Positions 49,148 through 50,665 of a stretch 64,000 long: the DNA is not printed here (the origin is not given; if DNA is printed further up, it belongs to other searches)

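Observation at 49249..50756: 1.49-kb insertion with 24-bp terminal inverted repeats and an 8-bp target-site duplication, carrying an archaeal AAA ATPase but no transposase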

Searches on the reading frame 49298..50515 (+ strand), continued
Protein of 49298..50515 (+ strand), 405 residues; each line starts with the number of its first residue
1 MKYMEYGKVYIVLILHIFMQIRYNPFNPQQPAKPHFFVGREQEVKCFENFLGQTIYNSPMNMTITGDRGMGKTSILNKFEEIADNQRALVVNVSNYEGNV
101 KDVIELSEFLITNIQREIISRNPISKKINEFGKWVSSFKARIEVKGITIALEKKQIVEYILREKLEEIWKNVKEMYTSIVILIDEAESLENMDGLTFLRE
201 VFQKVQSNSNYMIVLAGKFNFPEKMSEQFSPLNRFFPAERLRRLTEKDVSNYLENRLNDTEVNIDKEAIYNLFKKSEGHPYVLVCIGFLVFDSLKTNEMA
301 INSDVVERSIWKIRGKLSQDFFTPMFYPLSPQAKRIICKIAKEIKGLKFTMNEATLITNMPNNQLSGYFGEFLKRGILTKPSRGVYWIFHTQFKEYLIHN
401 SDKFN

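Call 54: search_protein_families(library=phrogs, proteins=[window:49352-50515:+], max_evalue=0.01)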
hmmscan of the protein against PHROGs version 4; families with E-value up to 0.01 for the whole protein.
window:49352-50515:+ (387 aa): 4 families
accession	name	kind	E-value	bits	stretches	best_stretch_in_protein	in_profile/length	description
phrog_6841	-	unknown function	2.4e-16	60.7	1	6-292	22-302/470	-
phrog_168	-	DNA, RNA and nucleotide metabolism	7.4e-05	23.6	1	23-259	27-197/314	clamp loader of DNA polymerase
phrog_2630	-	unknown function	0.00051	20.4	0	44-173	34-132/326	-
phrog_296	-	integration and excision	0.0036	17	1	44-260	321-486/626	DNA transposition protein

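Call 59: find_homologous_proteins(query=L001:7484-8179:+, max_evalue=1e-20)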
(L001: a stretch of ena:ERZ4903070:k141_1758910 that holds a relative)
Query L001:7484-8179:+ (231 aa): 197 proteins with E <= 1e-20 among 502 candidates; the best 120 are listed.
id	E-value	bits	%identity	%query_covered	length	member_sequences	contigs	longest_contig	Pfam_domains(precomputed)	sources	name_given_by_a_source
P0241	2.1e-148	510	100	100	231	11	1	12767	PF13847.13,PF00398.27,PF13489.13,PF05175.21,PF13649.13,PF08704.17,PF01135.26,PF08241.19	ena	-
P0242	6.8e-75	269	53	100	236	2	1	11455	PF13847.13,PF00398.27,PF05175.21,PF03602.22,PF08704.17,PF01135.26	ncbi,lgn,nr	ncbi:MAG: methyltransferase [Nanoarchaeota archaeon]|nr:methyltransferase [Nanoarchaeota archaeon]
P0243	5.8e-74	266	52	100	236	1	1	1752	PF13847.13,PF00398.27,PF05175.21,PF08704.17,PF01135.26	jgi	-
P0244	3.1e-73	264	54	100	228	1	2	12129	PF13847.13,PF00398.27,PF13649.13,PF08704.17,PF01135.26,PF08241.19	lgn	-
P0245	3.7e-71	257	52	97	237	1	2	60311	PF13847.13,PF00398.27,PF05175.21,PF13649.13,PF08704.17,PF01135.26,PF08241.19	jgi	-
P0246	9.2e-71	256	52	100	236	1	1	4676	PF13847.13,PF00398.27,PF05175.21,PF13649.13,PF08704.17,PF01135.26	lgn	-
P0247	2.0e-70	255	50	100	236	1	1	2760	PF13847.13,PF00398.27,PF05175.21,PF13649.13,PF08704.17,PF01135.26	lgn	-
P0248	2.4e-70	255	53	97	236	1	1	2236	PF00398.27,PF05175.21,PF08704.17,PF01135.26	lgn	-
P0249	3.3e-70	254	52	100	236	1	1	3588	PF13847.13,PF00398.27,PF05175.21,PF13649.13,PF08704.17,PF01135.26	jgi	-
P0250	3.7e-70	254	50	97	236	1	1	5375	PF13847.13,PF00398.27,PF05175.21,PF13649.13,PF08704.17,PF01135.26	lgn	-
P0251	3.9e-70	254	51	100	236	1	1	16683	PF00398.27,PF05175.21,PF08704.17,PF01135.26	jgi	-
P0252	4.0e-70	254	54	97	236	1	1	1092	PF05175.21,PF08704.17,PF01135.26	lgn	-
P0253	4.7e-70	254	53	97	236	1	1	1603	PF00398.27,PF05175.21,PF13649.13,PF08704.17,PF01135.26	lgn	-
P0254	5.0e-70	254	54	99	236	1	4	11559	PF13847.13,PF00398.27,PF08704.17,PF01135.26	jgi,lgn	-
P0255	7.6e-70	253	53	97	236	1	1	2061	PF00398.27,PF05175.21,PF08704.17,PF01135.26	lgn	-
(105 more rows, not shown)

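Call 60: predict_structure(alignment_id=A1)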
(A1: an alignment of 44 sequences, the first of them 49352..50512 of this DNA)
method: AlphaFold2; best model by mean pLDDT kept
length: 387 residues; sequences in the alignment: 44
mean_pLDDT: 85.0   pTM: 0.82
mean pLDDT of the five models: 85.0, 83.7, 83.2, 83.2, 76.6
residues with pLDDT >= 90: 215; 70-90: 117; 50-70: 30; < 50: 25
segments of 3 or more residues with pLDDT < 50: 116-131, 204-210
pLDDT, mean of each block of 10 residues (from residue 1): 79 66 90 96 89 89 95 87 87 91 66 50 38 69 93 94 93 87 91 94 51 72 90 91 93 95 92 92 94 91 90 94 94 94 91 89 84 93 83
secondary structure, 60 per line:
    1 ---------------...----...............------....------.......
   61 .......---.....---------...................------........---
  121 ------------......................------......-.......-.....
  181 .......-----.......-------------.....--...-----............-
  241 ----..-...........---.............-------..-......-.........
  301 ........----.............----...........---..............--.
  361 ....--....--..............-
elements in order: H23-37 E44-47 H54-67 E71-75 H85-103 H110-117 H133-154 E161-166 H168-174 H176-187 E193-199 H213-217 E220-222 H228-239 H248-258 H262-274 H285-290 H292-308 H313-325 E330-332 H333-340 H344-357 E360-364 E367-370 H373-386

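Call 63: fold_search(model_id=the predicted structure, library=pdb)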
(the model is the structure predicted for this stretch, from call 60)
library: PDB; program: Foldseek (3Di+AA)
matches with E <= 10: 1697; with E <= 0.001: 598
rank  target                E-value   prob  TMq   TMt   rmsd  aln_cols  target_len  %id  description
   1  2qen                  6.3e-12  1.00  0.60  0.65   8.3       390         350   17  The walker-type atpase paby2304 of pyrococcus abyssi (released 2008-07-01)
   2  2fna_A                1.2e-11  1.00  0.59  0.64   6.8       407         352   14  Crystal structure of an archaeal aaa+ atpase (sso1545) from sulfolobus solfataricus p2 at 2.00 A resolution (released 2006-02-07)
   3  2v1u_A                7.6e-11  1.00  0.48  0.49   8.7       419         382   14  STRUCTURE OF THE AEROPYRUM PERNIX ORC1 PROTEIN IN COMPLEX WITH DNA (released 2007-09-18)
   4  2qby_A                1.0e-10  1.00  0.54  0.56   7.7       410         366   12  Crystal structure of a heterodimer of Cdc6/Orc1 initiators bound to origin DNA (from S. solfataricus) (released 2007-09-11)
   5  1w5t_A                1.8e-10  1.00  0.56  0.55   7.2       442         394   12  Structure of the Aeropyrum Pernix ORC2 protein (ADPNP-ADP complexes) (released 2004-10-05)
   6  1fnn_A                4.2e-10  1.00  0.47  0.47  13.0       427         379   14  CRYSTAL STRUCTURE OF CDC6P FROM PYROBACULUM AEROPHILUM (released 2000-10-04)
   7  7jgr_G                9.7e-10  1.00  0.47  0.49  12.0       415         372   13  Structure of Drosophila ORC bound to DNA (84 bp) and Cdc6 (released 2020-09-09)
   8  7tjf_A                1.3e-09  1.00  0.46  0.38  12.9       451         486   15  S. cerevisiae ORC bound to 84 bp ARS1 DNA (released 2023-01-18)
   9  7jk6_A                3.2e-09  1.00  0.45  0.47  11.5       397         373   11  Structure of Drosophila ORC in the active conformation (released 2020-09-09)
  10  5uj7_C                3.4e-09  1.00  0.47  0.47  11.3       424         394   12  Structure of the active form of human Origin Recognition Complex ATPase motor module, complex subunitS 1, 4, 5 (released 2017-02-08)
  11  2qby_B                3.6e-09  1.00  0.50  0.52   9.0       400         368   14  Crystal structure of a heterodimer of Cdc6/Orc1 initiators bound to origin DNA (from S. solfataricus) (released 2007-09-11)
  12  7jgr_A                4.4e-09  1.00  0.48  0.47  11.3       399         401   12  Structure of Drosophila ORC bound to DNA (84 bp) and Cdc6 (released 2020-09-09)
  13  8efv_C                4.9e-09  1.00  0.44  0.54   8.4       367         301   13  Structure of single homo-hexameric Holliday junction ATP-dependent DNA helicase RuvB motor (released 2023-05-10)
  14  1w5s_B                4.9e-09  1.00  0.49  0.48   8.4       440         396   12  Structure of the Aeropyrum Pernix ORC2 protein (ADP form) (released 2004-10-05)
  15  1in4                  5.1e-09  1.00  0.50  0.63   7.7       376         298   16  THERMOTOGA MARITIMA RUVB HOLLIDAY JUNCTION BRANCH MIGRATION MOTOR (released 2001-08-08)
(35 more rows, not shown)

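Call 68: find_encoding_contigs(protein=P0063, flank=3000, max_places=8)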
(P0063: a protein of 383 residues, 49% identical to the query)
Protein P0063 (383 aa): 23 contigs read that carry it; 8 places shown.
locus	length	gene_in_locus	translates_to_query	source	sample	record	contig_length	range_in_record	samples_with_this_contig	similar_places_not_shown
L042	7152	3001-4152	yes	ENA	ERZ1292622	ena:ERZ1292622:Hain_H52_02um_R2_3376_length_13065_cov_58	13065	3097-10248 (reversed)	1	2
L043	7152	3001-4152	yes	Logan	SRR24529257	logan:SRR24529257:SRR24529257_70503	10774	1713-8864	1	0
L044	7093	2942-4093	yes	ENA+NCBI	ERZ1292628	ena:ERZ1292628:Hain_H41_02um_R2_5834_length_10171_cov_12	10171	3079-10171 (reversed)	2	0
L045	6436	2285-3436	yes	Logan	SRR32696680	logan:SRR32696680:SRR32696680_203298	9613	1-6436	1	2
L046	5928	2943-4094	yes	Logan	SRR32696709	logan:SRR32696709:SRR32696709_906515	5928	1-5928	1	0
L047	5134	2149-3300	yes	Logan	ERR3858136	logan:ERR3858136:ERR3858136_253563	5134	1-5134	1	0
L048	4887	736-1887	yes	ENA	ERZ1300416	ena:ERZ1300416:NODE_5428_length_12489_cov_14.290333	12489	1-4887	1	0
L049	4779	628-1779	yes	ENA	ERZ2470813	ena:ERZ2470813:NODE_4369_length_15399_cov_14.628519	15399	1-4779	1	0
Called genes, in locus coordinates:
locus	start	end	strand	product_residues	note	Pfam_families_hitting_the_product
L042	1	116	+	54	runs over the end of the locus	-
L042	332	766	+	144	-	PF01797:Y1_Tnp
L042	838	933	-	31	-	-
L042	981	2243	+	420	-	PF13173:AAA_14, PF13635:DUF4143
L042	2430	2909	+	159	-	PF01966:HD, PF13487:HD_5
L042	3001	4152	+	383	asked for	PF01637:ATPase_2 (weak), PF13191:AAA_16, PF13401:AAA_22 (weak), PF13173:AAA_14 (faint)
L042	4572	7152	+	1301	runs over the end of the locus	PF02518:HATPase_c, PF14528:LAGLIDADG_3 (faint), PF00204:DNA_gyraseB, PF01751:Toprim (weak), PF14890:Intein_splicing, PF21249:GyrB_hook (weak), PF00986:DNA_gyraseB_C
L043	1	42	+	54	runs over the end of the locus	-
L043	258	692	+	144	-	PF01797:Y1_Tnp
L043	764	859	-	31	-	-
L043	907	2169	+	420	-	PF13173:AAA_14, PF13635:DUF4143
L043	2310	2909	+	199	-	PF13487:HD_5, PF01966:HD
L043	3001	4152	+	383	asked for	PF01637:ATPase_2 (weak), PF13191:AAA_16, PF13401:AAA_22 (weak), PF13173:AAA_14 (faint)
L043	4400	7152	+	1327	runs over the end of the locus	PF02518:HATPase_c, PF14528:LAGLIDADG_3 (faint), PF00204:DNA_gyraseB, PF01751:Toprim (weak), PF14890:Intein_splicing, PF21249:GyrB_hook (weak), PF00986:DNA_gyraseB_C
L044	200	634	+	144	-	PF01797:Y1_Tnp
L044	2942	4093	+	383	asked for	PF01637:ATPase_2 (weak), PF13191:AAA_16, PF13401:AAA_22 (weak), PF13173:AAA_14 (faint)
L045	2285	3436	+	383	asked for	PF01637:ATPase_2 (weak), PF13191:AAA_16, PF13401:AAA_22 (weak), PF13173:AAA_14 (faint)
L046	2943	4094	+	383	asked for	PF01637:ATPase_2 (weak), PF13191:AAA_16, PF13401:AAA_22 (weak), PF13173:AAA_14 (faint)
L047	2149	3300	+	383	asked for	PF01637:ATPase_2 (weak), PF13191:AAA_16, PF13401:AAA_22 (weak), PF13173:AAA_14 (faint)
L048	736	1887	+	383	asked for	PF01637:ATPase_2 (weak), PF13191:AAA_16, PF13401:AAA_22 (weak), PF13173:AAA_14 (faint)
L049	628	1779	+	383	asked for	PF01637:ATPase_2 (weak), PF13191:AAA_16, PF13401:AAA_22 (weak), PF13173:AAA_14 (faint)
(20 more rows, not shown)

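Call 69: find_encoding_contigs(protein=P0115, flank=3000, max_places=8)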
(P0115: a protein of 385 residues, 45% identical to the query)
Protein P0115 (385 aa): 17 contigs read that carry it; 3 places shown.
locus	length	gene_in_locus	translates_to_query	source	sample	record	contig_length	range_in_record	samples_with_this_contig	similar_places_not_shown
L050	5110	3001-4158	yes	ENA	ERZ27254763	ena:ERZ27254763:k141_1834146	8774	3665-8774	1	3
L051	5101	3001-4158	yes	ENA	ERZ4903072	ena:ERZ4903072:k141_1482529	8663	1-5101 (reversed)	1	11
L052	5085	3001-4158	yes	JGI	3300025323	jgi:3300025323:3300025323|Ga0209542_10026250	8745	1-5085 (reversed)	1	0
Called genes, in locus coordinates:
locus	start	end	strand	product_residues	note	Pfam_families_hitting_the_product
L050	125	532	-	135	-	PF03852:Vsr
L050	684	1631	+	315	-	PF09556:RE_HaeIII (weak)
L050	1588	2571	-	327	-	PF00145:DNA_methylase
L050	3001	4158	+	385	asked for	PF20703:nSTAND1 (faint), PF07693:KAP_NTPase (faint), PF13191:AAA_16, PF13401:AAA_22 (weak), PF13173:AAA_14 (faint)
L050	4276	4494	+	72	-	-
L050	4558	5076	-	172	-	-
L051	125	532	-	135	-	PF03852:Vsr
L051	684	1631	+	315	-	PF09556:RE_HaeIII (weak)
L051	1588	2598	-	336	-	PF00145:DNA_methylase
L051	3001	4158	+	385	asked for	PF20703:nSTAND1 (faint), PF07693:KAP_NTPase (faint), PF13191:AAA_16, PF13401:AAA_22 (weak), PF13173:AAA_14 (faint)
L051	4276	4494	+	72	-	-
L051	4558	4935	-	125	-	-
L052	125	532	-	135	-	PF03852:Vsr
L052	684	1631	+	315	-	PF09556:RE_HaeIII (weak)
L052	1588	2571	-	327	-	PF00145:DNA_methylase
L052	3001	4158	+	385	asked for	PF20703:nSTAND1 (faint), PF07693:KAP_NTPase (faint), PF13191:AAA_16, PF13401:AAA_22 (weak), PF13173:AAA_14 (faint)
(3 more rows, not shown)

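Call 83: find_encoding_contigs(protein=P0010, flank=3500, max_places=3)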
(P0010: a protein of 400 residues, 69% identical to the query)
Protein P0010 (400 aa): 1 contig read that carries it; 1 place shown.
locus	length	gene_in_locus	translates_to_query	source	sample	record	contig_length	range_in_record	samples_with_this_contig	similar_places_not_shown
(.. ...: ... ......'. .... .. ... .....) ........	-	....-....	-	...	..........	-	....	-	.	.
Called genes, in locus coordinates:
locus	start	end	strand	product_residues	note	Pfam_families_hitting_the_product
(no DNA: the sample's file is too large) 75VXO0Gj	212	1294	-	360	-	PF03235:GmrSD_N, PF01844:HNH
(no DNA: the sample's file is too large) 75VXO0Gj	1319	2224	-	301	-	PF13651:EcoRI_methylase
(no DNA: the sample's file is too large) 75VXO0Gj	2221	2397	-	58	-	-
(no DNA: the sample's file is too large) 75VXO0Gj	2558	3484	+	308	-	PF13610:DDE_Tnp_IS240 (weak)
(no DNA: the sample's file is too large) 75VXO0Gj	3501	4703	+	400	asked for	PF13191:AAA_16, PF07693:KAP_NTPase (weak), PF13401:AAA_22 (weak)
